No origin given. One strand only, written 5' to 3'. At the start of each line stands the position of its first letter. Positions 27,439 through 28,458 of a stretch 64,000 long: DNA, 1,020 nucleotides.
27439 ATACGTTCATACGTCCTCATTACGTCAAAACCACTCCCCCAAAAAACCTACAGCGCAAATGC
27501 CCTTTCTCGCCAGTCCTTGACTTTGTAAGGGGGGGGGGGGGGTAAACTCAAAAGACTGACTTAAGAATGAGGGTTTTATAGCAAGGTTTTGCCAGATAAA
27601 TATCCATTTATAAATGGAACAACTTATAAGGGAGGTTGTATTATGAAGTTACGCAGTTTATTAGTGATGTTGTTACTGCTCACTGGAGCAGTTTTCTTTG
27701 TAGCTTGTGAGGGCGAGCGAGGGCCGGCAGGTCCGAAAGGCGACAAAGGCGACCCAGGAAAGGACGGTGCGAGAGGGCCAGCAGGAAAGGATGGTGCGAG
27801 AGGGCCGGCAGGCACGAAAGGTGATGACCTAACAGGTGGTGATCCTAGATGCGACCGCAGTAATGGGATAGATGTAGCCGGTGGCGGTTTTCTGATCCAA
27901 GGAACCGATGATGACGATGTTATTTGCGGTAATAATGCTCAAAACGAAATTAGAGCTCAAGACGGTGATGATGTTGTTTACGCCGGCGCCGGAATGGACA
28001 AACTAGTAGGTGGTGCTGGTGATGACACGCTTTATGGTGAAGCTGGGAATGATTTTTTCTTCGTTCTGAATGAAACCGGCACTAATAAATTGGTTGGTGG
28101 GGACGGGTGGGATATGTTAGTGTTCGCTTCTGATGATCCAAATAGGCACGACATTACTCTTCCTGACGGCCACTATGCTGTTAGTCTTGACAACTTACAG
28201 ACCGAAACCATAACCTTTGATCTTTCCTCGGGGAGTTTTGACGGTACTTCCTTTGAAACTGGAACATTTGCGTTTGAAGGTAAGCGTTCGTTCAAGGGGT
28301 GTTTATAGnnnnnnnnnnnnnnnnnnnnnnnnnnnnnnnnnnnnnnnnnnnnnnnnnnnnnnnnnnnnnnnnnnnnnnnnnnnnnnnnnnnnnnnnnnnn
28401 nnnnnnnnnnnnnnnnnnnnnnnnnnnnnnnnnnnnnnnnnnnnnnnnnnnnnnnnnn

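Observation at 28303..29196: DUF4338 domain recurrently coupled to unrelated transposases (a passenger in an IS66-family element, and an N-terminal fusion to an ISAs1-family transposase)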

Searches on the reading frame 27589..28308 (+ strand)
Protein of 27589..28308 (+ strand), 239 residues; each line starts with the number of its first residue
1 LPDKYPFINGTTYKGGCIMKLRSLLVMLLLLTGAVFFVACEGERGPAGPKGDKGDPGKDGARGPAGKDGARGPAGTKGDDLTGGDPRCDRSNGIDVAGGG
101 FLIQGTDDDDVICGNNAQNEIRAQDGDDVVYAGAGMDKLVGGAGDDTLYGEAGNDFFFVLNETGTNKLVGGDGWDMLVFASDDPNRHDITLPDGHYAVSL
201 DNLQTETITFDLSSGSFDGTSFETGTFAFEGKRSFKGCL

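Call 3: search_protein_families(library=pfam, proteins=[window:27589-28308:+], max_evalue=0.01)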
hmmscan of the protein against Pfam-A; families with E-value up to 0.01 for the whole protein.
window:27589-28308:+ (239 aa): 2 families
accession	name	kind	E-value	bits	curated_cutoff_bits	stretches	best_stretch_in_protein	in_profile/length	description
PF00353.25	HemolysinCabind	-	3e-11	43.5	23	2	133-158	3-28/36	RTX calcium-binding nonapeptide repeat (4 copies)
PF01391.23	Collagen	-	2.8e-06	27.4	27.2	1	42-79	7-44/60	Collagen triple helix repeat (20 copies)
